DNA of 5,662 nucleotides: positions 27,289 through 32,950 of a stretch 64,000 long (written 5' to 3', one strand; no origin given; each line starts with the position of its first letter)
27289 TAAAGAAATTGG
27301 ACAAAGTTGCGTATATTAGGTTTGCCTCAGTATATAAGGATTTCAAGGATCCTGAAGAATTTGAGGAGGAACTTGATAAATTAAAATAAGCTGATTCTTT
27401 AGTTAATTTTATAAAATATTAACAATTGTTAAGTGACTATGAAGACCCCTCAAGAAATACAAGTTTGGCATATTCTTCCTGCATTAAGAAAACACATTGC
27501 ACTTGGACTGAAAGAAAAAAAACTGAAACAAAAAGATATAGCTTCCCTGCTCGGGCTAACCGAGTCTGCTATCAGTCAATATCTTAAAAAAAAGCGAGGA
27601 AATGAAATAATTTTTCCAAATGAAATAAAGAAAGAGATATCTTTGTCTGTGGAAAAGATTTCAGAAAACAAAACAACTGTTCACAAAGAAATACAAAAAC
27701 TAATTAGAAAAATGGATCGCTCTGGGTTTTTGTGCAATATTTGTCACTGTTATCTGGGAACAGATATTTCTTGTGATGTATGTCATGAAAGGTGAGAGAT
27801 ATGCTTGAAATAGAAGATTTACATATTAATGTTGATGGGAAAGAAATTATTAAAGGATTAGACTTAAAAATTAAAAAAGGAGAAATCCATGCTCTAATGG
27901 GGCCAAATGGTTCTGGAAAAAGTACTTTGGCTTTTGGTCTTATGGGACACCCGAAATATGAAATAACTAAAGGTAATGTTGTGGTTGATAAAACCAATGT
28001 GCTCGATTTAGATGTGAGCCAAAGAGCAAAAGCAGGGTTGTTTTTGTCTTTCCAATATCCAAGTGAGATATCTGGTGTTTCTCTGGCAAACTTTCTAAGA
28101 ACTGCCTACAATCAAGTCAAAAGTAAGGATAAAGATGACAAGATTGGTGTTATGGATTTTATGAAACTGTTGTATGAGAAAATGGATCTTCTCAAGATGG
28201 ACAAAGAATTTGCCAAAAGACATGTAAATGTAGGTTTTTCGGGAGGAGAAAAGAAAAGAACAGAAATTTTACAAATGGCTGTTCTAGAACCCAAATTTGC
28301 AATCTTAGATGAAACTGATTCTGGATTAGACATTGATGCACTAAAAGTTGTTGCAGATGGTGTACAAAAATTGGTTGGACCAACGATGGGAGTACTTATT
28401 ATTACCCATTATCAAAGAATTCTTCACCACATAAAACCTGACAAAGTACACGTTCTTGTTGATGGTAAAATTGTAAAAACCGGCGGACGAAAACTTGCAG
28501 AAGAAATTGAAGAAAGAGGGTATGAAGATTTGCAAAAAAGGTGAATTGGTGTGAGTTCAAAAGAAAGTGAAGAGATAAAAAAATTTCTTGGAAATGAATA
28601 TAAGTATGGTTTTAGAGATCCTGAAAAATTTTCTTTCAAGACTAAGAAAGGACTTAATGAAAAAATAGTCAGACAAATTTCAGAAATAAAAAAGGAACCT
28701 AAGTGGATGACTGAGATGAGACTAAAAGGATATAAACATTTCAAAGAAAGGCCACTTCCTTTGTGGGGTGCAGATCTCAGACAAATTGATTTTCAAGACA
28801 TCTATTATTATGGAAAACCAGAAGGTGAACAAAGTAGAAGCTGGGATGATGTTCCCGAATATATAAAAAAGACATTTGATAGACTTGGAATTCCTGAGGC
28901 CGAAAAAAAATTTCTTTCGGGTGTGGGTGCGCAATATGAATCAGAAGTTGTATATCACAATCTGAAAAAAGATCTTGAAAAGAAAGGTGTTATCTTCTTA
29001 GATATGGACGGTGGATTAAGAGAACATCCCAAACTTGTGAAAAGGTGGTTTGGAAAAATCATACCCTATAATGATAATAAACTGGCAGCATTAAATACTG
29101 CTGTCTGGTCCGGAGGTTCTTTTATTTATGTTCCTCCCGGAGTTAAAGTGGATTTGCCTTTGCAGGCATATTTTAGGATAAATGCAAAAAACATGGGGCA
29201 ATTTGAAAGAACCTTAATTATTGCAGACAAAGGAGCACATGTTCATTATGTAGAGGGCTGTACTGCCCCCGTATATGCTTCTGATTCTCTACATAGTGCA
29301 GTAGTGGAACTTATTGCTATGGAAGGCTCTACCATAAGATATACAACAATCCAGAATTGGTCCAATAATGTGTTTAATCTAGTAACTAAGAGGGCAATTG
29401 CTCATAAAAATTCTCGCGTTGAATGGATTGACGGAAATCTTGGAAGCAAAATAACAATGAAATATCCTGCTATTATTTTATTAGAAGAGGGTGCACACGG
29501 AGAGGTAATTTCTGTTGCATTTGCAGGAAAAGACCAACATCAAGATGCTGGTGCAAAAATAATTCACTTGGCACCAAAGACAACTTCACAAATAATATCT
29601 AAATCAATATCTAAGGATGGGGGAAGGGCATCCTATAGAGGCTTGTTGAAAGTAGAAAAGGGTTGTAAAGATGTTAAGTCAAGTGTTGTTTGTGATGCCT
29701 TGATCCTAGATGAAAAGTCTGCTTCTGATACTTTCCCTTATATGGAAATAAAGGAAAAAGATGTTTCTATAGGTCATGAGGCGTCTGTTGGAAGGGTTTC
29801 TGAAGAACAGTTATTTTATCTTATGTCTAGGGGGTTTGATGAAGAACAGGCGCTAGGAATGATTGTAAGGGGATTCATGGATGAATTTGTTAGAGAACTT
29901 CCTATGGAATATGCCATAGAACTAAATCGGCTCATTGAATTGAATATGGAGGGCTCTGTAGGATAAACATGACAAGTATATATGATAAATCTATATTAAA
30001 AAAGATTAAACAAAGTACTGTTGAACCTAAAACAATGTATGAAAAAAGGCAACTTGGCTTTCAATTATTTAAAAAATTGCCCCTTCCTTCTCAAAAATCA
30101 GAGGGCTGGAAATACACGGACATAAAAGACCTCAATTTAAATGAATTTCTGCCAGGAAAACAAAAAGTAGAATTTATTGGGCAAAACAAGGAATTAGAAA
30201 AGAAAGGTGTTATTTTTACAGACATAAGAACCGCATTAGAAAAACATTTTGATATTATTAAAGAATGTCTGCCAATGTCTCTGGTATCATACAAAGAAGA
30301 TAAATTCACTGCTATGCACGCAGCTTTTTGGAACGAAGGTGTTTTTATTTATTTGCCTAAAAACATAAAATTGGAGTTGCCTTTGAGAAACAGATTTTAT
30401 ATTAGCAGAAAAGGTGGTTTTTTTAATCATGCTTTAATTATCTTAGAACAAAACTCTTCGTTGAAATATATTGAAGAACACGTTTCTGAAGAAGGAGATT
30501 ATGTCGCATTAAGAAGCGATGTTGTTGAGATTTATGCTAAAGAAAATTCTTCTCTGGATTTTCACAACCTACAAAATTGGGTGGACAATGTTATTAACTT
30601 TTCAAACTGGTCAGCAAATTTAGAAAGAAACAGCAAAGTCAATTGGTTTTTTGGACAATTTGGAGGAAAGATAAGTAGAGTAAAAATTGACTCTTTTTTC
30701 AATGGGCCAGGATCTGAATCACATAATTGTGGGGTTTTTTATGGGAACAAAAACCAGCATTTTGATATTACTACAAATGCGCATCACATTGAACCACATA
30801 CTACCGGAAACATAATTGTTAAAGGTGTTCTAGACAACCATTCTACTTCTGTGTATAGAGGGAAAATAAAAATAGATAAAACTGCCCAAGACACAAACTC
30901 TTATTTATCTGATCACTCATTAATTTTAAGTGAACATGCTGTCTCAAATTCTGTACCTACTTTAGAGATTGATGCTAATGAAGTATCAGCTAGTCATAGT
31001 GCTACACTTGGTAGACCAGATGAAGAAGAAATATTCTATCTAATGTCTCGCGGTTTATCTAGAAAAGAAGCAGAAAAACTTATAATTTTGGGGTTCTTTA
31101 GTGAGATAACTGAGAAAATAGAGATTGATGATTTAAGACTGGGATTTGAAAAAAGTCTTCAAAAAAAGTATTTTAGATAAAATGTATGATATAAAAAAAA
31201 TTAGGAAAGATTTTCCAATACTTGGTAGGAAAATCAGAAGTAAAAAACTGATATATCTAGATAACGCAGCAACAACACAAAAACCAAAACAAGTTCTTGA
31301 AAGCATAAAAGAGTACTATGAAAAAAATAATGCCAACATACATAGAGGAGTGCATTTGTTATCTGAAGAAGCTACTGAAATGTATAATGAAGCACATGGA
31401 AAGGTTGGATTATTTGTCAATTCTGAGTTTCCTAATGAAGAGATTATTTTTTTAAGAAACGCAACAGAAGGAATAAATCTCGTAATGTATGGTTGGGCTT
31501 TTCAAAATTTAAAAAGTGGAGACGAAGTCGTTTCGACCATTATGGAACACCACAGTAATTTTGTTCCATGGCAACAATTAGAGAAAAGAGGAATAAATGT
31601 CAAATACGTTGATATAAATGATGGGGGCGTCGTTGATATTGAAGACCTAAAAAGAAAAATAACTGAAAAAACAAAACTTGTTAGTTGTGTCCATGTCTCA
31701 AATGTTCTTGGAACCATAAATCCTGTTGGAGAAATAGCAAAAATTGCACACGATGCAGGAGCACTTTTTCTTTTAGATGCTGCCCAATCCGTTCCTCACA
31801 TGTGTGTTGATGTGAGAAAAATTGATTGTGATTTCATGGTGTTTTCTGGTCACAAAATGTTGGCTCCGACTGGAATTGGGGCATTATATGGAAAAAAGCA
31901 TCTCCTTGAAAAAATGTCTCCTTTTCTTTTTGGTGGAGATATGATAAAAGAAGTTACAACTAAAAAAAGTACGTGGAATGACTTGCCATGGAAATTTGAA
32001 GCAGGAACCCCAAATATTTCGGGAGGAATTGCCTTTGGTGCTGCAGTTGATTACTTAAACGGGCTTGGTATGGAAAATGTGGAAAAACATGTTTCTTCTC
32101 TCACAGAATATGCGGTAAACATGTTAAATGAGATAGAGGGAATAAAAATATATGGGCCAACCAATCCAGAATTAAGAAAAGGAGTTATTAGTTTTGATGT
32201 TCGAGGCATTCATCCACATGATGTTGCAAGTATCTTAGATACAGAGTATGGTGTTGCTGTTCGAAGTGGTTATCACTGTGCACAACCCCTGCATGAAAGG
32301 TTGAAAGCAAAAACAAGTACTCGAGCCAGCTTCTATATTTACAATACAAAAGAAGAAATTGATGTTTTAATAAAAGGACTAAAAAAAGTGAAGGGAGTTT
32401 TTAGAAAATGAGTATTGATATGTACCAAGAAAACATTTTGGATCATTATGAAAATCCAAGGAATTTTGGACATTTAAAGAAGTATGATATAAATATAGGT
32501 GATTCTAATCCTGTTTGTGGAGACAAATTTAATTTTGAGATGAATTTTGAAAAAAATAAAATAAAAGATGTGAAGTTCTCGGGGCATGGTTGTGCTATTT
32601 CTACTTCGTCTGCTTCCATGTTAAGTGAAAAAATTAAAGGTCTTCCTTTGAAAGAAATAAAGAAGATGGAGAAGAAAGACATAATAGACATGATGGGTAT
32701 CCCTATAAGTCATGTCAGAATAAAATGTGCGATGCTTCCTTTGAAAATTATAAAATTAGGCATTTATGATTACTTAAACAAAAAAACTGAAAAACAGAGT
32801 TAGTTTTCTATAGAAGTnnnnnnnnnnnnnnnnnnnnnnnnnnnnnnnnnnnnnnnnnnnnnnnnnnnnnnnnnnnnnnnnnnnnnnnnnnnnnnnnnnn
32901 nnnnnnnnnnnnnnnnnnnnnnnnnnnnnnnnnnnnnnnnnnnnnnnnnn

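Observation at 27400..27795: Cys-tailed HTH regulator with a perfect operator palindrome, a candidate Fe-S sensor for suf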

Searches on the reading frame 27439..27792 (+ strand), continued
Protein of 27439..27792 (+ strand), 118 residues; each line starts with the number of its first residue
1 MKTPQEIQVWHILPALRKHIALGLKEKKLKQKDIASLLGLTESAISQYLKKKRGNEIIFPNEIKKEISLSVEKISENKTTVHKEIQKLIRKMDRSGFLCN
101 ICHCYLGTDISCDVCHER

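Call 75: find_homologous_proteins(query=A3, max_evalue=0.00001)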
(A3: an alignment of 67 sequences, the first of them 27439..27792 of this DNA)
Query A3 (67 sequences) (118 aa, profile of the alignment): 4969 proteins with E <= 0.00001 among 7995 candidates; the best 120 are listed.
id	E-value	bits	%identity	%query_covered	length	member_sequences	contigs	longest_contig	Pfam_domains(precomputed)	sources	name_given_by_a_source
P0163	1.7e-45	172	44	81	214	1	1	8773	PF13744.13,PF13412.13,PF12844.14,PF14549.13,PF20317.5,PF15943.12,PF09048.18,PF01381.29,PF13545.13,PF13560.13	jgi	jgi:predicted transcriptional regulator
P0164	4.6e-45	171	48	67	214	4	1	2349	PF13412.13,PF14549.13,PF13384.13,PF15943.12,PF09048.18,PF01381.29,PF06322.18,PF08281.19,PF13560.13,PF24034.2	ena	-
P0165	8.4e-45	170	47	96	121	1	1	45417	PF13744.13,PF01381.29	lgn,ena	-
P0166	2.2e-44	168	39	81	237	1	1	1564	PF13412.13,PF12844.14,PF13384.13,PF20317.5,PF15943.12,PF09048.18,PF01381.29,PF08281.19,PF13560.13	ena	-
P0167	9.7e-44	166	40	86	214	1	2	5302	PF13412.13,PF13384.13,PF15943.12,PF13518.13,PF09048.18,PF01381.29,PF04545.23,PF08281.19,PF24034.2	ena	-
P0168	1.3e-43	166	44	64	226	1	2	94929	PF13744.13,PF13412.13,PF12844.14,PF15943.12,PF01381.29,PF08281.19,PF13443.13,PF24034.2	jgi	jgi:hypothetical protein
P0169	1.7e-43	166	45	62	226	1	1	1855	PF14549.13,PF20432.5,PF15943.12,PF09048.18,PF01381.29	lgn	-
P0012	5.7e-43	164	44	64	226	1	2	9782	PF13412.13,PF12844.14,PF09048.18,PF01381.29,PF04545.23,PF08281.19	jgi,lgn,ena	-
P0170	5.8e-43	164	46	97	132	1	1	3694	-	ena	-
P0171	1.7e-42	162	48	97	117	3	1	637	-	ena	-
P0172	2.7e-42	162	44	97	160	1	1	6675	PF01381.29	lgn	-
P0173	3.1e-42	162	46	65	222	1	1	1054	PF13744.13,PF13412.13,PF12844.14,PF15943.12,PF01381.29,PF08281.19,PF13560.13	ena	-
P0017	4.5e-42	161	51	97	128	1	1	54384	-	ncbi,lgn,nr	ncbi:hypothetical protein JXB41_05050 [Candidatus Woesearchaeota archaeon]|nr:hypothetical protein [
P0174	4.7e-42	161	50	97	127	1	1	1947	-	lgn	-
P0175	5.3e-42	161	43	95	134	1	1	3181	PF01381.29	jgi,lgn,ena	-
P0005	8.1e-41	157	47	83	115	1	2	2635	PF13744.13,PF01381.29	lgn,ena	-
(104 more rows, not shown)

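Call 79: find_encoding_contigs(protein=P0168, flank=4000, max_places=2)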
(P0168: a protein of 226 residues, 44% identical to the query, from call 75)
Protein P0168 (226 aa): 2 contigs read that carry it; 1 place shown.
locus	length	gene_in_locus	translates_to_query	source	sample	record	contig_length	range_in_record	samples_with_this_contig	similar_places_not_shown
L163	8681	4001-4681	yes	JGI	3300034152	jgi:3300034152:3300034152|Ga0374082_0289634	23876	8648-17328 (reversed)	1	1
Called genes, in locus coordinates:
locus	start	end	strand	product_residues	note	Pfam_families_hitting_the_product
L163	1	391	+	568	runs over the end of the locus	PF00801:PKD (faint), PF13385:Laminin_G_3 (weak), PF18911:PKD_4 (faint)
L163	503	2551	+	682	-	PF25788:Ig_Rha78A_N (faint)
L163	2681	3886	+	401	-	PF00581:Rhodanese, PF00801:PKD (weak), PF18911:PKD_4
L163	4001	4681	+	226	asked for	PF12844:HTH_19 (faint), PF13412:HTH_24 (faint), PF13443:HTH_26 (faint), PF13744:HTH_37 (faint), PF24034:DUF7343 (faint), PF08281:Sigma70_r4_2 (faint), PF15943:YdaS_toxin (faint), PF01381:HTH_3 (weak)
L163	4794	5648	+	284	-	PF00581:Rhodanese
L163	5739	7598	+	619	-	PF01364:Peptidase_C25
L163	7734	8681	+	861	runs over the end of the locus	PF08126:Propeptide_C25 (weak), PF01364:Peptidase_C25, PF00801:PKD (weak), PF18911:PKD_4 (faint)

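Call 90: find_homologous_proteins(query=L044:3998-4339:+, max_evalue=0.001)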
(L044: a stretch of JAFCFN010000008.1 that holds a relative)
Query L044:3998-4339:+ (114 aa): 104 proteins with E <= 0.001 among 109 candidates.
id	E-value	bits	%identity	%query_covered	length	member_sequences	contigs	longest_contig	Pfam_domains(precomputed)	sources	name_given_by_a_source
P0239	3.2e-67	242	100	100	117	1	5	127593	-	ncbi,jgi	-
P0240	1.5e-53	198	80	100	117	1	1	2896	-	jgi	-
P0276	1.8e-49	184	75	100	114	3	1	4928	-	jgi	-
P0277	7.4e-48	179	73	100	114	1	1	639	-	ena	-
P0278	1.3e-47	178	72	100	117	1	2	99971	-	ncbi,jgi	-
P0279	1.1e-46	176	67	98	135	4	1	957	-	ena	-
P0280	4.9e-35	138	63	98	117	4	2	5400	-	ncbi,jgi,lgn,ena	-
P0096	1.0e-34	137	59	100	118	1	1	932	-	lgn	-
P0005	2.2e-33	133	59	97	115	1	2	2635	PF13744.13,PF01381.29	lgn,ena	-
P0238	6.4e-33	131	61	97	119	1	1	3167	PF01381.29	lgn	-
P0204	9.5e-33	131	57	96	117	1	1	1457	PF01381.29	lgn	-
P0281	3.8e-32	129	58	96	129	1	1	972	-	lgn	-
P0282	1.3e-31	127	58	96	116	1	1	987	-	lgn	-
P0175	6.3e-31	125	63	91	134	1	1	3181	PF01381.29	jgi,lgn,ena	-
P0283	6.9e-30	121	59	92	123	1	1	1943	-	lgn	-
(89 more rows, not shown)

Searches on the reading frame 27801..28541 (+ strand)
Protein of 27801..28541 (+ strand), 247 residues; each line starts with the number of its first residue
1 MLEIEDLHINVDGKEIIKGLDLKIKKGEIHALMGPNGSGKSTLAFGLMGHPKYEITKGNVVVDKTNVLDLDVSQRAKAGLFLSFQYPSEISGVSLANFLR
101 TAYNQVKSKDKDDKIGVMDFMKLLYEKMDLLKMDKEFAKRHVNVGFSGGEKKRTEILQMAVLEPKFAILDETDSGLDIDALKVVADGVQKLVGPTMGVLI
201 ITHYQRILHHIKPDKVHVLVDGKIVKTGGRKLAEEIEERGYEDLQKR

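Call 3: search_protein_families(library=pfam, proteins=[window:27801-28541:+], max_evalue=0.01)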
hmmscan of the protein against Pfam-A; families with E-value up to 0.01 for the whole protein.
window:27801-28541:+ (247 aa): 5 families
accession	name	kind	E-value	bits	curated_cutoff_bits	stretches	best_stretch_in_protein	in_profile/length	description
PF00005.33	ABC_tran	-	4e-21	76.5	25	1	18-172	2-135/137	ABC transporter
PF02463.25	SMC_N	-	1.6e-06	28.2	40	1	28-211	25-205/220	RecF/RecN/SMC N terminal domain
PF13555.12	AAA_29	-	0.0011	19.2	27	1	21-43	16-38/61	P-loop containing region of AAA domain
PF13481.12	AAA_25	-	0.0025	17.9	27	1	23-48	29-54/195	AAA domain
PF13671.12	AAA_33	-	0.0098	16.6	27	0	30-67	2-39/143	AAA domain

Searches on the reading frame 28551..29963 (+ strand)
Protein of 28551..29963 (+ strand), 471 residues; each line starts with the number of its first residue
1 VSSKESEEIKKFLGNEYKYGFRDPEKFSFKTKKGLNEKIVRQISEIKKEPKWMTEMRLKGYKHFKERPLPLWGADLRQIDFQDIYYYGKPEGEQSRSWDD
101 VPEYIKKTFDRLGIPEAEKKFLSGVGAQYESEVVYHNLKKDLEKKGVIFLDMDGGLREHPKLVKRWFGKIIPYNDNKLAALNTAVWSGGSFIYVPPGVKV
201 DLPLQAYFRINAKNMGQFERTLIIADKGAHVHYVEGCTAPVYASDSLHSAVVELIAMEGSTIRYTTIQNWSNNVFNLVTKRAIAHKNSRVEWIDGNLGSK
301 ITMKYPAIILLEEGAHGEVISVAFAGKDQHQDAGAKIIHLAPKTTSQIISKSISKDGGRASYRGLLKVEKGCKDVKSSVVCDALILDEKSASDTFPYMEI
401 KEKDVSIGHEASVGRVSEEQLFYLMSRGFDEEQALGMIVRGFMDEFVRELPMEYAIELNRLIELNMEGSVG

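Call 3: search_protein_families(library=pfam, proteins=[window:28551-29963:+], max_evalue=0.01)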
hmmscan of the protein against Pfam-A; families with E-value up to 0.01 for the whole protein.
window:28551-29963:+ (471 aa): 2 families
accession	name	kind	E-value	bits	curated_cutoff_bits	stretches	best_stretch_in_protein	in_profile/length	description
PF01458.23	SUFBD_core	-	1e-87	293.9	27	1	208-442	1-232/232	SUF system FeS cluster assembly, SufBD core domain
PF19295.5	SufBD_N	-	1.2e-09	38.5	23.5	1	138-205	104-171/172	SufBD protein N-terminal region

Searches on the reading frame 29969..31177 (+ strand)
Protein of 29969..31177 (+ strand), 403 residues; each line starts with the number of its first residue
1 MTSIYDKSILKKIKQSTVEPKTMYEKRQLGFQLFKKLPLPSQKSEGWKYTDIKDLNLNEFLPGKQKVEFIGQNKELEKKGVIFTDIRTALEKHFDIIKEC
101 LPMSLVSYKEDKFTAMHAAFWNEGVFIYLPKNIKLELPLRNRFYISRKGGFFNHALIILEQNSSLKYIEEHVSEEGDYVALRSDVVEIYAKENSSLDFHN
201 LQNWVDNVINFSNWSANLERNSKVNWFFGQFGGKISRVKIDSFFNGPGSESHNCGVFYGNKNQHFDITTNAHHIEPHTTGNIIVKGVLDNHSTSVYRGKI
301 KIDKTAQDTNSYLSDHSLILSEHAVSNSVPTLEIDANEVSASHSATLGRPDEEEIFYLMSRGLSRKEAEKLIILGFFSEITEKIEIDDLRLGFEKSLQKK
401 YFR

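Call 3: search_protein_families(library=pfam, proteins=[window:29969-31177:+], max_evalue=0.01)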
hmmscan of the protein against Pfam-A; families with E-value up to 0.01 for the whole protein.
window:29969-31177:+ (403 aa): 2 families
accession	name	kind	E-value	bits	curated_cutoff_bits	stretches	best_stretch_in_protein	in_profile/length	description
PF01458.23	SUFBD_core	-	6.1e-78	261.9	27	1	148-376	7-232/232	SUF system FeS cluster assembly, SufBD core domain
PF19295.5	SufBD_N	-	1.4e-12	48.1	23.5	2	77-139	109-170/172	SufBD protein N-terminal region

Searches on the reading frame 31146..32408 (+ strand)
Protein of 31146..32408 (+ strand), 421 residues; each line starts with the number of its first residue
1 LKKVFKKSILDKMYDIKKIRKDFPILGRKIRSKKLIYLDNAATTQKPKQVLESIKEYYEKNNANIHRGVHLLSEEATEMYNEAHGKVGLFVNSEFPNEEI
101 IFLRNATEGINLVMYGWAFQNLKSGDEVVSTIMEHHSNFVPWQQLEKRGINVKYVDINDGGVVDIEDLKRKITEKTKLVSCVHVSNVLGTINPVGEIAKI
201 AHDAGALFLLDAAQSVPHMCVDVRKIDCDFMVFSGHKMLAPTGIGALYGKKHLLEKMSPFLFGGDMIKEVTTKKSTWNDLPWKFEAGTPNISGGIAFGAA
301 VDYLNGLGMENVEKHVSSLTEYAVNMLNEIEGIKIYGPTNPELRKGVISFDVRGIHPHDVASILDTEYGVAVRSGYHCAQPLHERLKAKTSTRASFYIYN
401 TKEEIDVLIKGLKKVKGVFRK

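Call 3: search_protein_families(library=pfam, proteins=[window:31146-32408:+], max_evalue=0.01)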
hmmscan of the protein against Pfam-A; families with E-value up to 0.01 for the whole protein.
window:31146-32408:+ (421 aa): 4 families
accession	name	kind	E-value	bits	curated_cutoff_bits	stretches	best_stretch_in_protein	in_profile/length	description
PF00266.25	Aminotran_5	-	9.2e-148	492.6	21.5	1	36-408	1-371/371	Aminotransferase class-V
PF01041.23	DegT_DnrJ_EryC1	-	7.7e-12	45.5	19.8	1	100-218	42-152/360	DegT/DnrJ/EryC1/StrS aminotransferase family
PF01053.26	Cys_Met_Meta_PP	-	1.4e-07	30.9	27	1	120-239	86-200/381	Cys/Met metabolism PLP-dependent enzyme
PF01212.27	Beta_elim_lyase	-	0.00037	20.4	27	1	125-256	71-218/288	Beta-eliminating lyase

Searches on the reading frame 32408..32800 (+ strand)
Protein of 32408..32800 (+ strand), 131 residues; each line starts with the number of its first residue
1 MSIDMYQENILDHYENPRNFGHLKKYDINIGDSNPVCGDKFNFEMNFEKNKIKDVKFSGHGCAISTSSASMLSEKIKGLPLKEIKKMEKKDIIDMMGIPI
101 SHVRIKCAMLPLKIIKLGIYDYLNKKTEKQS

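Call 3: search_protein_families(library=pfam, proteins=[window:32408-32800:+], max_evalue=0.01)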
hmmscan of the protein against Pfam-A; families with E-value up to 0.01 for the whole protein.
window:32408-32800:+ (131 aa): 2 families
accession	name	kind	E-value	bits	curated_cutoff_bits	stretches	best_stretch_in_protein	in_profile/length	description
PF01592.21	NifU_N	-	1e-29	103.7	22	1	5-128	1-126/127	NifU-like N terminal domain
PF12637.14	TSCPD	-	0.00084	20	22.8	1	31-86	10-62/88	TSCPD domain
